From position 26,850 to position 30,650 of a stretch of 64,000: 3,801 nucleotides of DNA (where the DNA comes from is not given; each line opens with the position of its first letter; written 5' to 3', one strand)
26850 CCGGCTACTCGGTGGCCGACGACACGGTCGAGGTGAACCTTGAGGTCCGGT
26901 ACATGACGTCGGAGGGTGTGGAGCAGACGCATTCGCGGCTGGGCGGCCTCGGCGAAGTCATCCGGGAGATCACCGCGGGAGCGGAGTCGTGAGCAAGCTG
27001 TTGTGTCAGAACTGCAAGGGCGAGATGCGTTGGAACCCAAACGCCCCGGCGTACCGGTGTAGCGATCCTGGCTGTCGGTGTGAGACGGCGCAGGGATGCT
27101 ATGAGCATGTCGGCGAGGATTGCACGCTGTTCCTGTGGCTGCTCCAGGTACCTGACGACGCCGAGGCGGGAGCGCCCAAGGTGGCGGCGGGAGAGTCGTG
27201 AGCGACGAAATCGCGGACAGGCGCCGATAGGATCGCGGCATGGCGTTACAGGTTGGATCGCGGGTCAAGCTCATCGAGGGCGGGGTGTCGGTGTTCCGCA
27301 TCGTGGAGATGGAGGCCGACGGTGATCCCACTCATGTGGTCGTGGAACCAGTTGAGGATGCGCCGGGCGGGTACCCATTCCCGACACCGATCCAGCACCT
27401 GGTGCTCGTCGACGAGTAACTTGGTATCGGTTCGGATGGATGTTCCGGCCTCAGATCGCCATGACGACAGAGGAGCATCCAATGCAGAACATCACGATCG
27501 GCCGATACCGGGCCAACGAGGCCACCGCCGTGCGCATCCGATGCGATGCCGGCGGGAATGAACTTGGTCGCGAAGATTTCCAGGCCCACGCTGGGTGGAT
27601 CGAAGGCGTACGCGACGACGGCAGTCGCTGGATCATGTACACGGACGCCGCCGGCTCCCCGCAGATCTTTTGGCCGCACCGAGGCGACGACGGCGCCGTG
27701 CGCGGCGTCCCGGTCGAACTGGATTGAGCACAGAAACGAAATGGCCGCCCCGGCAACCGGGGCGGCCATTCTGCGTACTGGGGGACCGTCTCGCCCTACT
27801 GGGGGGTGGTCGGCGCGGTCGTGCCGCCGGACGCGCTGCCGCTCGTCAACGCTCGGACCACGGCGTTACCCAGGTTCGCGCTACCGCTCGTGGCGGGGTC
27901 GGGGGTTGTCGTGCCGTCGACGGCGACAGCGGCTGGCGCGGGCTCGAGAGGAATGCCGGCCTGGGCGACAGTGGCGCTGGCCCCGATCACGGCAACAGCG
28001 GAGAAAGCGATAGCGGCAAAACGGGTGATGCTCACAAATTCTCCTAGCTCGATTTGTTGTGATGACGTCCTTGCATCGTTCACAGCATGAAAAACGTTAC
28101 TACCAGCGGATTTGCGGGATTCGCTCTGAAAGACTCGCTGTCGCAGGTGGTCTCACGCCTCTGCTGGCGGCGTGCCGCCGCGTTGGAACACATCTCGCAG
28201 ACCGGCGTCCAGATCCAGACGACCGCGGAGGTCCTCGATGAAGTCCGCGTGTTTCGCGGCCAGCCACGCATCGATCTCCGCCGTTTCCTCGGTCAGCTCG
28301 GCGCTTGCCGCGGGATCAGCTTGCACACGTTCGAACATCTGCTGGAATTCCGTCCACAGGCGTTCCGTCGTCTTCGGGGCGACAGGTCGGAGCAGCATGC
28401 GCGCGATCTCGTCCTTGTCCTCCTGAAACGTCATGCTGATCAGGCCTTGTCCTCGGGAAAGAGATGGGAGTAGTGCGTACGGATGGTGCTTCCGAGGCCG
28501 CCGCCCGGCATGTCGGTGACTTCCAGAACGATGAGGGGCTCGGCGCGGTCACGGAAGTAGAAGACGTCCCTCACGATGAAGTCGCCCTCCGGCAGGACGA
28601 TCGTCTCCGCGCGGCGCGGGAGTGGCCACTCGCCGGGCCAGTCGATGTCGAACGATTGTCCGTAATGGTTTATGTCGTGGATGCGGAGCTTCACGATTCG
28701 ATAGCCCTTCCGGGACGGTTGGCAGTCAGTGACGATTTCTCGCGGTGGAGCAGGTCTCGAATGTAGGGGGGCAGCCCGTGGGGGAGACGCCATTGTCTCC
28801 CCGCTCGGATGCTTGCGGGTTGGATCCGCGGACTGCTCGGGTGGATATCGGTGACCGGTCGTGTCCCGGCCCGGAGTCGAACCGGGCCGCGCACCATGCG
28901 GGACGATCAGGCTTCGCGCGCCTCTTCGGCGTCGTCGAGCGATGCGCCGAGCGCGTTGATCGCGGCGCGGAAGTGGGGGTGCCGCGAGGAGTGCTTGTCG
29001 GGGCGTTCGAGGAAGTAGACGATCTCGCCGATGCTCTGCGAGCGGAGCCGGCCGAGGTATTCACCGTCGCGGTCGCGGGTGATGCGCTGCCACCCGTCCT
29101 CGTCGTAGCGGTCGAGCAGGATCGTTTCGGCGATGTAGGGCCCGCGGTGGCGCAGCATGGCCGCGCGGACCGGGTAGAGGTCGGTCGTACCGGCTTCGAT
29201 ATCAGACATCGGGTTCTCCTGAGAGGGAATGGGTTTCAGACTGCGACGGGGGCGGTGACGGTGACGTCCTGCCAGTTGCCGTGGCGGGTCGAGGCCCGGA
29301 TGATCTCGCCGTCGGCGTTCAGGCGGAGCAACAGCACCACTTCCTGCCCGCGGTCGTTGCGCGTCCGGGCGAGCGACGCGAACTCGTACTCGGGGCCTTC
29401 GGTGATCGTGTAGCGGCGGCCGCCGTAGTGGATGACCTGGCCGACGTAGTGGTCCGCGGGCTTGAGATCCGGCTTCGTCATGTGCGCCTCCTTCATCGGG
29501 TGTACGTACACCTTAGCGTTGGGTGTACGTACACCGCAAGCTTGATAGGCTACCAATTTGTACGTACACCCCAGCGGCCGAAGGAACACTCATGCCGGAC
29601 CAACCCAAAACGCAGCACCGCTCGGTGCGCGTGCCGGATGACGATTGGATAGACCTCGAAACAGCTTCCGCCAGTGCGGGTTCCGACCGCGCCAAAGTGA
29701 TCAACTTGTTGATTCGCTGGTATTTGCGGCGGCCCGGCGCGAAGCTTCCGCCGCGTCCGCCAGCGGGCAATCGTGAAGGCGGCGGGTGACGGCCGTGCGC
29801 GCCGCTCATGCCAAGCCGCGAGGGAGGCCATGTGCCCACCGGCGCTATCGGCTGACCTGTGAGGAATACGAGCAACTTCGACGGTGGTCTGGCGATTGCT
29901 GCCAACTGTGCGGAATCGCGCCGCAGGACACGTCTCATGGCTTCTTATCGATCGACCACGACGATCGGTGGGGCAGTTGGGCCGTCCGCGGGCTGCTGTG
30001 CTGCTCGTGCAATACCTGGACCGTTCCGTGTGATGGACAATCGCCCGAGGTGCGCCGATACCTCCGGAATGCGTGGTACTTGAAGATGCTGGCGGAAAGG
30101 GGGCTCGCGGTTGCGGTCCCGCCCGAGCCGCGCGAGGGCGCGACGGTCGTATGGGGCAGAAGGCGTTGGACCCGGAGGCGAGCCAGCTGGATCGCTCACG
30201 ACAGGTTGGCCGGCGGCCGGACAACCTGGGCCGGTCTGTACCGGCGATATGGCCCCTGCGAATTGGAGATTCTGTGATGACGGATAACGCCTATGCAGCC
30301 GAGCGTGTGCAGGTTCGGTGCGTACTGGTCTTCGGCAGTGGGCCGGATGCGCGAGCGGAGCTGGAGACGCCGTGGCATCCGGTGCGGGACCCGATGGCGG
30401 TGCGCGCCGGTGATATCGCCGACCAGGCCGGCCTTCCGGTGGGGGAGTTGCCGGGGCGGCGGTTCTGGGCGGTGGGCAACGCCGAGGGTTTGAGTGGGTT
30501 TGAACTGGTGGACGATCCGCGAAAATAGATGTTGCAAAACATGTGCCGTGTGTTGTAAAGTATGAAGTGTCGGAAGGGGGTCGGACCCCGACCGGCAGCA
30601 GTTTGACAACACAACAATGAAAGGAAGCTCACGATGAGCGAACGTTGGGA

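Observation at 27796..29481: Opposite-strand island of five small genes in an otherwise unidirectional genome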

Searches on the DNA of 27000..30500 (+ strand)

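Call 3: search_dna_similar(query=window:27000-30500:+, collection=phages, mode=near, max_rows=30)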
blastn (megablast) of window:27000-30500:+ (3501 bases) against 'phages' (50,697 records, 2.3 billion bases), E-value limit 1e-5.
No match.

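Call 7: search_dna_similar(query=window:27400-30300:+, collection=phages, mode=distant, max_rows=30)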
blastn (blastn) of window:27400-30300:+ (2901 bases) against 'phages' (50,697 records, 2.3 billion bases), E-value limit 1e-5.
Records with a match: 7; places in all: 7; records where one place covers at least 80% of the query: 0.
Best place of each record, by identity: 60-80% 7.
By first word of the organism name: Gordonia 6; Mycobacterium 1.
By host as written in the record: Gordonia terrae 3612 3; Gordonia terrae CAG3 3; Mycobacterium smegmatis mc#155 1.
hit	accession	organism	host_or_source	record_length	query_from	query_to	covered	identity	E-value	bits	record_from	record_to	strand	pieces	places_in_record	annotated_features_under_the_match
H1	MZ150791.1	Gordonia phage YungMoney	Gordonia terrae 3612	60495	93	274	6%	70.3%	8e-14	86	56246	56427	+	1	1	81: hypothetical protein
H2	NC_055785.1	Gordonia phage Mutzi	Gordonia terrae 3612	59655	93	274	6%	70.3%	8e-14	86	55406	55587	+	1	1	81: hypothetical protein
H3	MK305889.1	Gordonia phage Mutzi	Gordonia terrae 3612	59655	93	274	6%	70.3%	8e-14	86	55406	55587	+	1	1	81: hypothetical protein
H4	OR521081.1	Gordonia phage Halo3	Gordonia terrae CAG3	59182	93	274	6%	70.3%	8e-14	86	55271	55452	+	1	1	81: hypothetical protein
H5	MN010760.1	Gordonia phage Nubi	Gordonia terrae CAG3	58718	93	274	6%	68.7%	2e-9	73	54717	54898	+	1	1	85: hypothetical protein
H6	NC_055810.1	Gordonia phage Nubi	Gordonia terrae CAG3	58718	93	274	6%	68.7%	2e-9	73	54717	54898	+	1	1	85: hypothetical protein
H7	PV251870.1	Mycobacterium phage StAugustine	Mycobacterium smegmatis mc#155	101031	189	282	3%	76.8%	8e-8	66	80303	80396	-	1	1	120: hypothetical protein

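Call 20: search_rna_families(source=window, start=27600, end=29800, threshold=evalue, max_evalue=10, show_alignments=3)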
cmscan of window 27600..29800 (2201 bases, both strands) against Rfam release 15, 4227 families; matches with E-value up to 10: 10.
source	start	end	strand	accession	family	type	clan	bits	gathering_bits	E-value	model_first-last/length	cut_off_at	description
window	27741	27768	+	RF01867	CC2171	Gene; sRNA;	-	21.6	75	0.067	131-159/159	no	caulobacter sRNA CC2171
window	27734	27891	-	RF02883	BcKCsr2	Gene; sRNA;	-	19.9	40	0.12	1-129/129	no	Burkholderia sRNA 2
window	28904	28962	+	RF01038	mir-1307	Gene; miRNA;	-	19.3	69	2.7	17-74/90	no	mir-1307 microRNA precursor family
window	29727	29772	+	RF02806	PyrR208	Gene; snRNA; snoRNA; HACA-box;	-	18.3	64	1.4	1-60/60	no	Pyrobaculum sRNA 208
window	27739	27787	-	RF02225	sX6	Gene; sRNA;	-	16.8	40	0.14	274-325/342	no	Proteobacterial sRNA sX6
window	28079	28195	-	RF02242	Xoo5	Gene; sRNA;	-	16.6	50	3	1-124/124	no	Xanthomonadaceae sRNA Xoo5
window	28190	28254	-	RF03639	mir-619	Gene; miRNA;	-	15.7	80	8.8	1-70/70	no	mir-619 microRNA precursor family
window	27738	27772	-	RF04141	MIR8622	Gene; miRNA;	-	15.6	197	7.8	1-212/212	no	MIR8622 microRNA precursor family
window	27690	27772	+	RF02552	RcsR1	Gene; sRNA;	-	15.4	60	6.9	1-96/96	no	RcsR1 sRNA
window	29660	29753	+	RF01497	ALIL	Cis-reg;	-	11.1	50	8.8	1-117/117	no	ALIL pseudoknot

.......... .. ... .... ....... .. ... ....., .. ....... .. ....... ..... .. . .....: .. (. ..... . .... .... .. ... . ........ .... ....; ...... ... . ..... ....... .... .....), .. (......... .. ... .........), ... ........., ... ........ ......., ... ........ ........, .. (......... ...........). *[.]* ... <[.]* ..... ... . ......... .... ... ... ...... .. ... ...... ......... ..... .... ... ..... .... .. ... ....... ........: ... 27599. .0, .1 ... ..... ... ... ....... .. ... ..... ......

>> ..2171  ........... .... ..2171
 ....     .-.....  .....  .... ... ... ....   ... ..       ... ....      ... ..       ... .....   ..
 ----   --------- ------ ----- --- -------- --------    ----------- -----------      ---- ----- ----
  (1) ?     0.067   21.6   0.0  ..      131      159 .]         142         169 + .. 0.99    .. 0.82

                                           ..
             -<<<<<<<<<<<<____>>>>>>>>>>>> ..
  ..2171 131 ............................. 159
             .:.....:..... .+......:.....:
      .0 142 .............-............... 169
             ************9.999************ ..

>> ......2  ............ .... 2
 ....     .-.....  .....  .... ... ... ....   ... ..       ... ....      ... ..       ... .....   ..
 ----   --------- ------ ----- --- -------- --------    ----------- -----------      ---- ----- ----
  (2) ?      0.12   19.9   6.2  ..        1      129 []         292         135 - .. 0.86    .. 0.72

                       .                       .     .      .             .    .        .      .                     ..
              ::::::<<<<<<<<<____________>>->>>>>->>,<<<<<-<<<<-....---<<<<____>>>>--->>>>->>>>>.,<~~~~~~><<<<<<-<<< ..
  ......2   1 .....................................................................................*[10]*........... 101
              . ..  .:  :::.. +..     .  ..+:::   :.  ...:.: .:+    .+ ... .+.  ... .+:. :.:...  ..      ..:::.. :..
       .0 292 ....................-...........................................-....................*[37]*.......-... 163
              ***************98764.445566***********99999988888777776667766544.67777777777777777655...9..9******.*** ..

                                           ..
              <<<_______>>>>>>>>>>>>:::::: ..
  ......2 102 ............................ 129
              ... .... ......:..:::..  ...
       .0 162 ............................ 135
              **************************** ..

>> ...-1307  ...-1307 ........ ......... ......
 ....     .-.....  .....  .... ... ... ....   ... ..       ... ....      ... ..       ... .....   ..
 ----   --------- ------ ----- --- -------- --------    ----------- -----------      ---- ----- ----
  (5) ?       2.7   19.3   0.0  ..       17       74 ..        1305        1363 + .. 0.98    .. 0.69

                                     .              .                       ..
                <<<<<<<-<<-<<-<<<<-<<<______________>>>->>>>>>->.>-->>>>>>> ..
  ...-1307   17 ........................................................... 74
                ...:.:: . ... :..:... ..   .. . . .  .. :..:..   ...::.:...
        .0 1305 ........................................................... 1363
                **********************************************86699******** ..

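Call 38: get_annotated_region(hit=H1, flank=5000)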
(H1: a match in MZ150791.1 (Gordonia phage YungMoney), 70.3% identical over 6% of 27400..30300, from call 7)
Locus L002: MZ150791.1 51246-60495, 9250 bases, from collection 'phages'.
description: Gordonia phage YungMoney, complete genome.
organism: Gordonia phage YungMoney (NCBI taxid 2836045)
taxonomy: Viruses; Duplodnaviria; Heunggongvirae; Uroviricota; Caudoviricetes; Wizardvirus
host: Gordonia terrae 3612; source: -; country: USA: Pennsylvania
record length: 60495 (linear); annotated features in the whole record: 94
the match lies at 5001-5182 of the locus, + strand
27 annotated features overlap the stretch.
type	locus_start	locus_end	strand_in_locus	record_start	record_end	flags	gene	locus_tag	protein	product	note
CDS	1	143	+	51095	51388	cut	68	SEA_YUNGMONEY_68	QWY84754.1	hypothetical protein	-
CDS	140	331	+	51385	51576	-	69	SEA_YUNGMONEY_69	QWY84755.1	hypothetical protein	-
CDS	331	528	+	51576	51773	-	70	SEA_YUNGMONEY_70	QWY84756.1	hypothetical protein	-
CDS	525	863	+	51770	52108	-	71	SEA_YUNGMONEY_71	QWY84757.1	histidine triad nucleotide binding protein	-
CDS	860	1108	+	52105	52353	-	72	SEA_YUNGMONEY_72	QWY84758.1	PnuC-like nicotinamide riboside transporter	-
CDS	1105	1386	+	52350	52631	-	73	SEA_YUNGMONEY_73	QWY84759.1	hypothetical protein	-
CDS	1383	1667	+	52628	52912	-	74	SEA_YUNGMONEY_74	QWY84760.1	hypothetical protein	-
CDS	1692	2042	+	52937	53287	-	75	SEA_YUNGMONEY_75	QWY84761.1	hypothetical protein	-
CDS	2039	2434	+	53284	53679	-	76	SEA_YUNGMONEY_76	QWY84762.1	hypothetical protein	-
CDS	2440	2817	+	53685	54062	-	77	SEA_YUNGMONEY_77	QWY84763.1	hypothetical protein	-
CDS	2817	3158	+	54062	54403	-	78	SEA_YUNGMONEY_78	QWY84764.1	hypothetical protein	-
CDS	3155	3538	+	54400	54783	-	79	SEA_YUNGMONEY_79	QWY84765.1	hypothetical protein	-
CDS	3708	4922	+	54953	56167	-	80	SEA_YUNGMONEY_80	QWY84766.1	DNA methylase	-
CDS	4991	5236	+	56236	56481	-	81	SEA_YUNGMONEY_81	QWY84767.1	hypothetical protein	-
CDS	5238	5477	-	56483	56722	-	82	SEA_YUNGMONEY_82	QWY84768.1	hypothetical protein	-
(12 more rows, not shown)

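Call 106: build_rna_model(alignment_id=A3, structure=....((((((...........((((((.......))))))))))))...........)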
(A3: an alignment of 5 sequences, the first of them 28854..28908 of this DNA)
Model R1 built from alignment A3 (5 sequences, 57 columns); structure: as given.
model positions 55; base pairs 12; branch points 0; effective number of sequences 3.62; information 1.01 bits per position. Calibrated on 0.2 Mb of random sequence (short: E-values are rough).
structure used (alignment columns):
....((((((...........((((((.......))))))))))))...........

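Call 107: search_with_rna_model(model_id=R1, sources=[window, L003, L005, L006, L007, L008, L009, L010, L011, L013, L014, L015, L016, L017, L018, L019, L020, L021, L022, L023, L024, L025, L026, L027, L028, L029, L030, L031, L032, L033, L034, L036, L037, L038, L039, L040, L041, L042, L043, L044, L045, L046, L047, L048, L002], max_evalue=1, show_alignments=0)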
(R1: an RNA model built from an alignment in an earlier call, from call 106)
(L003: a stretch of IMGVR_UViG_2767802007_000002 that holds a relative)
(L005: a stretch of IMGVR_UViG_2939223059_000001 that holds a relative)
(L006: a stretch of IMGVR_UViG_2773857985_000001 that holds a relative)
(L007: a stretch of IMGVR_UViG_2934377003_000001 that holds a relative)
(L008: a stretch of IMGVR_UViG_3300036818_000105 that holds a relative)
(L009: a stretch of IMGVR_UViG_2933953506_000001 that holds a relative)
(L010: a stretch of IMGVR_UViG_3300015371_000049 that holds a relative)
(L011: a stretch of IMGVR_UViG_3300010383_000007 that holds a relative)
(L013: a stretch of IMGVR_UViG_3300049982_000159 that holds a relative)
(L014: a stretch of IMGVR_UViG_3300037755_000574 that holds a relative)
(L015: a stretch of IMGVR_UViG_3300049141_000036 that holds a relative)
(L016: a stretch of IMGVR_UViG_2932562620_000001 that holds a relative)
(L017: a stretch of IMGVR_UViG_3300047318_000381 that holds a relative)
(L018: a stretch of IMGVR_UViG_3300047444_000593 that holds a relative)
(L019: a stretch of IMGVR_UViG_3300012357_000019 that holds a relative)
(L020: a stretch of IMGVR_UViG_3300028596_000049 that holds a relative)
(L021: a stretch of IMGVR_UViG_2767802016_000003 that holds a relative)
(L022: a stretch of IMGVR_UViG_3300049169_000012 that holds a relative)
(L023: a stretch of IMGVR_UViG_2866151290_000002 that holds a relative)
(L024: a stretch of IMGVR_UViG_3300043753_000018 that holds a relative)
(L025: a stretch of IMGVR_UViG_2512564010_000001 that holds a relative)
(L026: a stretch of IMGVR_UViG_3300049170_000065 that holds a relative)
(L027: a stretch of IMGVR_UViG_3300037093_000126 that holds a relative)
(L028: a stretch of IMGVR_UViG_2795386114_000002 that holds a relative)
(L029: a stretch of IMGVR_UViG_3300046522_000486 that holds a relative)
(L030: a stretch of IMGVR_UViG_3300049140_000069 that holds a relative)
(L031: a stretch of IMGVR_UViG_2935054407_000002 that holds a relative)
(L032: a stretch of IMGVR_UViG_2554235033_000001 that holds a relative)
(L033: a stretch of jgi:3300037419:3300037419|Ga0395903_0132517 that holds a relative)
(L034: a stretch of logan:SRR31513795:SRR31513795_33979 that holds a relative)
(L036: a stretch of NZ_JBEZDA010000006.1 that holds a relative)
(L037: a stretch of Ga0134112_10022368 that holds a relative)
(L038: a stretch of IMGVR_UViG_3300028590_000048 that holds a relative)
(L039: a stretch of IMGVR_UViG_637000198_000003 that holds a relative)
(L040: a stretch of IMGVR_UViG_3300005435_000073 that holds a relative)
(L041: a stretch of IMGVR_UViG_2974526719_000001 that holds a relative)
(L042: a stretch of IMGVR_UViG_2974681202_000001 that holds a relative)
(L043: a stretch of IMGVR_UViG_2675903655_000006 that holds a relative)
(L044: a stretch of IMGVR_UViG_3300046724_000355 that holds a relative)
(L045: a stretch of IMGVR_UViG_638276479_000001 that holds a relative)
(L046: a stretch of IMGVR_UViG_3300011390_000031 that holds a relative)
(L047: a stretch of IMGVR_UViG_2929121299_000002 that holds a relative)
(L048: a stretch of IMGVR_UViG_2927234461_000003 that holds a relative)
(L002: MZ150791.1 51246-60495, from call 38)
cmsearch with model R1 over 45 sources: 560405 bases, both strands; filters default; matches with E-value up to 1: 12.
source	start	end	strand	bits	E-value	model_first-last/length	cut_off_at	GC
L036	2252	2306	-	82.3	1.4e-16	1-55/55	no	0.75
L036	6003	6057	-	81.1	2.6e-16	1-55/55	no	0.73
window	28854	28908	-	81.1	2.7e-16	1-55/55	no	0.75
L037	2048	2100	+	64.3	2.8e-12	1-55/55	no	0.68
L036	6361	6414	-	60.3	2.6e-11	1-55/55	no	0.72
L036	1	34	-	39.3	2.7e-06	1-34/55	3'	0.76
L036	5681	5734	-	35.1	2.7e-05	1-55/55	no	0.67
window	9111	9160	-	18.8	0.21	1-55/55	no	0.72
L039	10464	10516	+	18.2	0.3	1-55/55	no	0.77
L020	4105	4165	+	17.4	0.47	1-55/55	no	0.77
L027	8406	8448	-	17.1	0.56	1-55/55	no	0.79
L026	9636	9680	-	17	0.57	1-55/55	no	0.8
